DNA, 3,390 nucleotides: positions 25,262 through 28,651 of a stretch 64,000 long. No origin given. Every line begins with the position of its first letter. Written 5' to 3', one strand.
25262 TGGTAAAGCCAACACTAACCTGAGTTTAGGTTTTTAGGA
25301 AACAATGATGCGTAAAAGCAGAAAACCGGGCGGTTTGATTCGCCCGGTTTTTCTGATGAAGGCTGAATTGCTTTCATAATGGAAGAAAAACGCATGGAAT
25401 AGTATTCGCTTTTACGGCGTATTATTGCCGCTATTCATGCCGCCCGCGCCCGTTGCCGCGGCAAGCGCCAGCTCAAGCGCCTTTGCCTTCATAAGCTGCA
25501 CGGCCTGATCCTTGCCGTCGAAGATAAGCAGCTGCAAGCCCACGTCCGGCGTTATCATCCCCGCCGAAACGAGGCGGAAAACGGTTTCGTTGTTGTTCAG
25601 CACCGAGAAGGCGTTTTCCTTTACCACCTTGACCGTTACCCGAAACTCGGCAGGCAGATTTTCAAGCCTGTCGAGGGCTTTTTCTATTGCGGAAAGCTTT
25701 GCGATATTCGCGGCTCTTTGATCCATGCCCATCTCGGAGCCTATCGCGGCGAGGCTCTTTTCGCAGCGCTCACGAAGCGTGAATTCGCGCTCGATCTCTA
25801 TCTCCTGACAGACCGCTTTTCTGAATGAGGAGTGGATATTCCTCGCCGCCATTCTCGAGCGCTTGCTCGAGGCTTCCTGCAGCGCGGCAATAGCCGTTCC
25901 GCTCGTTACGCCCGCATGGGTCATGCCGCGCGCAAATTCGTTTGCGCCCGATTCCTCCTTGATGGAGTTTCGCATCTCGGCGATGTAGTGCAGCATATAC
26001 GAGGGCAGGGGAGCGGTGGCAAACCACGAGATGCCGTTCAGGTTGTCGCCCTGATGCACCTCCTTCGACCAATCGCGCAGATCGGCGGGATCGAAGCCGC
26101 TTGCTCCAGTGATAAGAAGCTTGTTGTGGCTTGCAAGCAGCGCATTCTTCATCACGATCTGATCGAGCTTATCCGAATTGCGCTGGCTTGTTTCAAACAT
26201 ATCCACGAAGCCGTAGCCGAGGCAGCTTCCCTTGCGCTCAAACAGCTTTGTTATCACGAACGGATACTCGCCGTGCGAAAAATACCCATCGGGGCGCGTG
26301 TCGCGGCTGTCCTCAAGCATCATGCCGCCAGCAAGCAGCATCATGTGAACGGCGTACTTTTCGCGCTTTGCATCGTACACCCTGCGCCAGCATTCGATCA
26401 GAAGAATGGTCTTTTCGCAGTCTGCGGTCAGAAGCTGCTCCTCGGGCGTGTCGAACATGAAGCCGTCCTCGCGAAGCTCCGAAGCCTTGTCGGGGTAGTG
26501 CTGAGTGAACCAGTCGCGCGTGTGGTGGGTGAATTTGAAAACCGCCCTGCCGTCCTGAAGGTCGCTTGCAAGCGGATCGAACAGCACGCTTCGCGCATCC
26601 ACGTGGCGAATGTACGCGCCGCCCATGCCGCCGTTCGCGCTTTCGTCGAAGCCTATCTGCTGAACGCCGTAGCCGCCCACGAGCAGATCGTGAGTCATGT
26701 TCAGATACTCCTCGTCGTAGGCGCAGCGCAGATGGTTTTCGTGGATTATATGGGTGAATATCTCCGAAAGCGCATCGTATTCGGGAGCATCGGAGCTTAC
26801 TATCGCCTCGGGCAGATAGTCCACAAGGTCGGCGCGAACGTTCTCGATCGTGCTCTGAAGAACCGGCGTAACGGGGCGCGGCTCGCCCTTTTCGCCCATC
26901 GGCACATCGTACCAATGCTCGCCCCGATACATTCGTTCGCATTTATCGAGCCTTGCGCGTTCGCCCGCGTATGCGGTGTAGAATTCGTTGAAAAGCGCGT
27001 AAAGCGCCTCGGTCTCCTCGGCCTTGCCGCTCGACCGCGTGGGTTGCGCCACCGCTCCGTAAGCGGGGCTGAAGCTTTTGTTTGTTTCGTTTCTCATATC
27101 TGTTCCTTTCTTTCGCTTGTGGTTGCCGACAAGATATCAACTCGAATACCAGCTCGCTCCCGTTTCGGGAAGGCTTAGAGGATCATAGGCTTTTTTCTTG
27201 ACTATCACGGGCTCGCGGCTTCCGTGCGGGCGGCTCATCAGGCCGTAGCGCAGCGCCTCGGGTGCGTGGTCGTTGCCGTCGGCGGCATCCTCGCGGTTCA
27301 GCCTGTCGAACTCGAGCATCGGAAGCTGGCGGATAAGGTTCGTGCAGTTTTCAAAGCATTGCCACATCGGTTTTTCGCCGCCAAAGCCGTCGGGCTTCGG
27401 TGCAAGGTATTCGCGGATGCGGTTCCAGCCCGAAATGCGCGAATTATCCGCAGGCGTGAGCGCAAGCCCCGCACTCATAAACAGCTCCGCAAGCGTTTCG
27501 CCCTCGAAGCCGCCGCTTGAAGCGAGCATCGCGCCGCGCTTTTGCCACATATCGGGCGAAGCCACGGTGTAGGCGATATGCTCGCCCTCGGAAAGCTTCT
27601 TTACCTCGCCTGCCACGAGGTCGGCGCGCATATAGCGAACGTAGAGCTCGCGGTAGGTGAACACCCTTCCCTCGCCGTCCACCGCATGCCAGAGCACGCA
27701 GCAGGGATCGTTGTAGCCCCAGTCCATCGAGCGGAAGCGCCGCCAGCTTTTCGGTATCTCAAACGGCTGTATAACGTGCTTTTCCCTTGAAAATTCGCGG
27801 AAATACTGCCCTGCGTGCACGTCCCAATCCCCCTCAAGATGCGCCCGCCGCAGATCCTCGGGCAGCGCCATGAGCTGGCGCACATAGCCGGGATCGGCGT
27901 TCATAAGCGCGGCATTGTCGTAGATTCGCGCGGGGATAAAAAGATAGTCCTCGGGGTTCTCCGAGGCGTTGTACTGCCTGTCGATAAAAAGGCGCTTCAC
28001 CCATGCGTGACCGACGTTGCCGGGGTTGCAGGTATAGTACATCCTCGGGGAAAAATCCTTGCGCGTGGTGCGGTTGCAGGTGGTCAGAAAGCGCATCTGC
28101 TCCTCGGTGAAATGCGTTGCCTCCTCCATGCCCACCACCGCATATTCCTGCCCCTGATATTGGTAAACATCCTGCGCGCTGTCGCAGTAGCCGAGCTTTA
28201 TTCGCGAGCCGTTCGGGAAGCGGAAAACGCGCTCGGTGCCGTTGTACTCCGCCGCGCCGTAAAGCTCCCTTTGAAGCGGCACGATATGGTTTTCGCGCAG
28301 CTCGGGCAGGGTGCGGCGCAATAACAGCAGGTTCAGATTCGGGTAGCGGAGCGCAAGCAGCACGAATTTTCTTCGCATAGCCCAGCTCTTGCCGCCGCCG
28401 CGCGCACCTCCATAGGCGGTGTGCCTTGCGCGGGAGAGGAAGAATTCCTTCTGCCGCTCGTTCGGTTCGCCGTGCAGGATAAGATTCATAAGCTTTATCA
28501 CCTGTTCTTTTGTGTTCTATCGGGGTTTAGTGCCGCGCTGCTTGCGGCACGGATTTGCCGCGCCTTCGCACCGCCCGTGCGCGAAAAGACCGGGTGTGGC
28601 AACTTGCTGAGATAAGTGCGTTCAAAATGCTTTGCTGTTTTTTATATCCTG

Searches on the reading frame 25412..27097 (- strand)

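Call 8: search_protein_families(library=pfam, proteins=[window:25412-27097:-], max_evalue=0.001)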
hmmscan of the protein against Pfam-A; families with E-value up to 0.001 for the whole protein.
window:25412-27097:- (561 aa): 2 families
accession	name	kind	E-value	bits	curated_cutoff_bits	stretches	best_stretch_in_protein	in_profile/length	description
PF16510.12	P22_portal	-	2.8e-21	76.1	26.1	1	36-427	4-432/594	Phage P22-like portal protein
PF23899.1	SU10_portal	-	5.3e-12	45.4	30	1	162-431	192-468/593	Phage SU10 portal protein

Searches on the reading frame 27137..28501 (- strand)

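Call 8: search_protein_families(library=pfam, proteins=[window:27137-28501:-], max_evalue=0.001)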
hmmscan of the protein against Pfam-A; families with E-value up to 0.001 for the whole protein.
window:27137-28501:- (454 aa): 2 families
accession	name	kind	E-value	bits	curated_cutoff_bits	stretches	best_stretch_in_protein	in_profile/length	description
PF03237.21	Terminase_6N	-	1.1e-13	51.8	22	1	30-237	2-211/215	Terminase large subunit, T4likevirus-type, N-terminal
PF04466.19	Terminase_3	-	5e-11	42.9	23.2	1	26-199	3-175/201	Phage terminase large subunit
